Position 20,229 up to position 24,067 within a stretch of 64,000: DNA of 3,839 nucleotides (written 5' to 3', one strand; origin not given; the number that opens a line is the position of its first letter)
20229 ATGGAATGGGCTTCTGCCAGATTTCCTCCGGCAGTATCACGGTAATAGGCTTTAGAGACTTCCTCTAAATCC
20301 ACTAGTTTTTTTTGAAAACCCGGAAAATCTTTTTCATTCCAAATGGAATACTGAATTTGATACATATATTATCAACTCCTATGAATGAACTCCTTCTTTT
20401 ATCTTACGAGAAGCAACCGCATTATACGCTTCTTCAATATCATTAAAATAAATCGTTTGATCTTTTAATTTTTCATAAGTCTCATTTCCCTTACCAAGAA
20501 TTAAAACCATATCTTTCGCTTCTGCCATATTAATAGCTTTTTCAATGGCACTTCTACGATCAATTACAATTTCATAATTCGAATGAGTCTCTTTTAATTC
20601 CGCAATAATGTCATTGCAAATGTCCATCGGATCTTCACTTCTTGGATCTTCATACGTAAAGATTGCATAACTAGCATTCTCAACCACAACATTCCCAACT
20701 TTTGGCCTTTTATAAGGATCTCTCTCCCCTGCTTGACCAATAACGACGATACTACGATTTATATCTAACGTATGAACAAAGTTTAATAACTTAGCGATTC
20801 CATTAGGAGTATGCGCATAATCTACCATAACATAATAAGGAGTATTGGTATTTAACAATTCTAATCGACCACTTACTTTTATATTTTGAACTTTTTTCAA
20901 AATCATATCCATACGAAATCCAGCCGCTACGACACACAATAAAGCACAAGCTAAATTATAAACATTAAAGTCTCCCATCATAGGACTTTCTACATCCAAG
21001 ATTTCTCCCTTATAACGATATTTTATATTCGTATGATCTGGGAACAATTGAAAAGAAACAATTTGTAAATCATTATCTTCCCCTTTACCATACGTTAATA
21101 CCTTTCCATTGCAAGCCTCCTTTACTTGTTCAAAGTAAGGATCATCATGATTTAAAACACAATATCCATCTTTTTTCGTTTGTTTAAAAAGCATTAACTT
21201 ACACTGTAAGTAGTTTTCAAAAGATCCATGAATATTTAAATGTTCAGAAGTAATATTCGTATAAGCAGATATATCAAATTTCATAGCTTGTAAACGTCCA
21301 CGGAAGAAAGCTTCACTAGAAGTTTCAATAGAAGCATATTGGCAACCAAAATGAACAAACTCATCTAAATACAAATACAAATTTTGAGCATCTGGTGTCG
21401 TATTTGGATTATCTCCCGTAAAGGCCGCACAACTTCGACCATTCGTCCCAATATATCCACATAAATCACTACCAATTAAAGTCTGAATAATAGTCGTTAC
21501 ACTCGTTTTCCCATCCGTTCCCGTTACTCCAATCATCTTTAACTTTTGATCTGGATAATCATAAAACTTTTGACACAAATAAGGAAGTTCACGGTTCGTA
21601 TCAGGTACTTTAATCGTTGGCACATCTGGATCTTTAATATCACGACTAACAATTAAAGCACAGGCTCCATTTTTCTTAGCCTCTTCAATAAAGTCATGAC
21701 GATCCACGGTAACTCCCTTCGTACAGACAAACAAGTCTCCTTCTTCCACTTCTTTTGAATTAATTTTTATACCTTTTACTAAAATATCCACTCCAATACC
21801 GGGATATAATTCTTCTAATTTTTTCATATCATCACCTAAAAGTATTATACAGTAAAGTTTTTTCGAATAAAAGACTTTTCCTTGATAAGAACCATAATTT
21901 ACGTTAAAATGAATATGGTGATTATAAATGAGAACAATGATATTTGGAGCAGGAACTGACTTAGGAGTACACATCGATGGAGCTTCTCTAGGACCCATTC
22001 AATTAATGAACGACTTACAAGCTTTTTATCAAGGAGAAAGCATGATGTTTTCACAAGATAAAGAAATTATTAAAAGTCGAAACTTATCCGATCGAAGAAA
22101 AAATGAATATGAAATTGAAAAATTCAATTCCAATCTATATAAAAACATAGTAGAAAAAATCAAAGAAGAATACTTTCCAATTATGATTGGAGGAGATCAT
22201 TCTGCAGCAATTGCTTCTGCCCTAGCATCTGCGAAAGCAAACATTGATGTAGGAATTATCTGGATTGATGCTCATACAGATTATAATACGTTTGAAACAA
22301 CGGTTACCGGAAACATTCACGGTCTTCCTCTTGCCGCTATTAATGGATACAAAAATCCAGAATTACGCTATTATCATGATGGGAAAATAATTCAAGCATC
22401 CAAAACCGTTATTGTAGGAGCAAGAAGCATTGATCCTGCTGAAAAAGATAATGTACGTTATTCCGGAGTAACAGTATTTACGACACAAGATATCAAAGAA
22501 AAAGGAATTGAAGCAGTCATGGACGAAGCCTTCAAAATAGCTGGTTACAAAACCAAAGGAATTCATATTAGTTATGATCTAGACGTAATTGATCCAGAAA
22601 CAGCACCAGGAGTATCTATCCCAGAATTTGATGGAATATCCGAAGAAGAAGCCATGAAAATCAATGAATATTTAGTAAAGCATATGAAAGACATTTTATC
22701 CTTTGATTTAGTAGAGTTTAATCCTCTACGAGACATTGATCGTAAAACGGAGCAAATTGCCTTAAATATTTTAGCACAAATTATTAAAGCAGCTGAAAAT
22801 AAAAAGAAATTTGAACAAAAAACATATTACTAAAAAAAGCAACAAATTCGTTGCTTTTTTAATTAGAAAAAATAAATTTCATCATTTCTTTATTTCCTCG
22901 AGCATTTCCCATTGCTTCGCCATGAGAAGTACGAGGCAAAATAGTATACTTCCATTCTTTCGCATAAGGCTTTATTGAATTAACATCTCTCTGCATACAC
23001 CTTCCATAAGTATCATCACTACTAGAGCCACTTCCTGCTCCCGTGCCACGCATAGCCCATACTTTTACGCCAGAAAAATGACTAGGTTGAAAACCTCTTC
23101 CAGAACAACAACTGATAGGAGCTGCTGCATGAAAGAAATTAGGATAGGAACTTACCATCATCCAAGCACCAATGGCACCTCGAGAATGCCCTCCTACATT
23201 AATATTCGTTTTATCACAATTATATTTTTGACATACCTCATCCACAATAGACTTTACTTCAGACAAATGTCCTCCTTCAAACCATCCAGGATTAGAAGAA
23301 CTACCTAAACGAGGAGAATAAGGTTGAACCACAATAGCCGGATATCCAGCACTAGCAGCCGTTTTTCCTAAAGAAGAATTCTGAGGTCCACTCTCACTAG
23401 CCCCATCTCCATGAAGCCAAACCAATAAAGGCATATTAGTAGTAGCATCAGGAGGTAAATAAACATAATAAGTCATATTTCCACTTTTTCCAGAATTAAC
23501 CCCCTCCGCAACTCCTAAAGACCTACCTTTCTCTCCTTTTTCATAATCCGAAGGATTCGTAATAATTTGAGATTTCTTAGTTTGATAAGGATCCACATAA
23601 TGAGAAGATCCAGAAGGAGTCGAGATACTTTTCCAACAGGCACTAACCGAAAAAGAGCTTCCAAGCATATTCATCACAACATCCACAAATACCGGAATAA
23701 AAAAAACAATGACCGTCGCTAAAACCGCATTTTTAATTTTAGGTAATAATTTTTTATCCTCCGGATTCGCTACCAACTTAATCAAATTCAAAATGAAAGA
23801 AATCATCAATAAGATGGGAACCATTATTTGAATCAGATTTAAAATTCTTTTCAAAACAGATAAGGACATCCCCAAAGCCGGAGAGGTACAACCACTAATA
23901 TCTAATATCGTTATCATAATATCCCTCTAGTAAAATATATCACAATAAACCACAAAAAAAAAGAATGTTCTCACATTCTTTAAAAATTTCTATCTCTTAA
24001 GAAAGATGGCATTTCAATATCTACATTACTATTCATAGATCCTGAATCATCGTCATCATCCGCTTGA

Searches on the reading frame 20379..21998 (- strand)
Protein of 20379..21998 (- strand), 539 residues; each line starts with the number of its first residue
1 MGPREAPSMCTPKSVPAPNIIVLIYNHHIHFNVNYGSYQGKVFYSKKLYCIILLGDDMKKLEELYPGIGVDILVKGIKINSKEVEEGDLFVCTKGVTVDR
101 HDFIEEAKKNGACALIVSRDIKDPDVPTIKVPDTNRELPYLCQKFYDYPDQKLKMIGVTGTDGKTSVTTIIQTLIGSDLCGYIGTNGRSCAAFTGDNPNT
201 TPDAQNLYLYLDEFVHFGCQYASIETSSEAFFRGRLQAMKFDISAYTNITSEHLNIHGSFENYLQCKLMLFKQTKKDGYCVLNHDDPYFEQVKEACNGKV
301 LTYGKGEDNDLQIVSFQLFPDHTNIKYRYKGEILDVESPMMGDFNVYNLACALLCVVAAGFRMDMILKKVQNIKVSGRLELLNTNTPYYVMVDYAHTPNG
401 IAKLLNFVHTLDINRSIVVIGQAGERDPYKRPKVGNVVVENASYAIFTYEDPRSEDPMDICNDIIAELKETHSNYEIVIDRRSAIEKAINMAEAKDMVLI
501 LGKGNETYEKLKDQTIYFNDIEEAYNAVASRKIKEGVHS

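Call 46: search_protein_families(library=pfam, proteins=[window:20379-21998:-], max_evalue=0.001)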
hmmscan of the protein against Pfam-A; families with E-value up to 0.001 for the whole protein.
window:20379-21998:- (539 aa): 3 families
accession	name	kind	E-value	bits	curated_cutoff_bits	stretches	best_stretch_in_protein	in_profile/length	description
PF08245.18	Mur_ligase_M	-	5.8e-45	154.1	24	1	158-355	1-199/200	Mur ligase middle domain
PF02875.26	Mur_ligase_C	-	6e-26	92.2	28.4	1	377-504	1-127/127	Mur ligase, glutamate ligase domain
PF01225.30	Mur_ligase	-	3.4e-09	37.4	21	1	74-146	2-78/95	Mur ligase family, catalytic domain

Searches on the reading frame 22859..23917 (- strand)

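Call 46: search_protein_families(library=pfam, proteins=[window:22859-23917:-], max_evalue=0.001)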
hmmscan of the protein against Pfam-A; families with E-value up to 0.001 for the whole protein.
window:22859-23917:- (352 aa): 3 families
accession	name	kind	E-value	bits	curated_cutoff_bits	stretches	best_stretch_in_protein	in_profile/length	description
PF00756.26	Esterase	-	6.9e-08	33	22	1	146-269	6-147/251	Putative esterase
PF18895.5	T4SS_pilin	-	3e-05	24.5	26.6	1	21-81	8-71/71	Type IV secretion system pilin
PF10503.15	Esterase_PHB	-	0.00016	21.4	23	1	149-282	2-139/219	Esterase PHB depolymerase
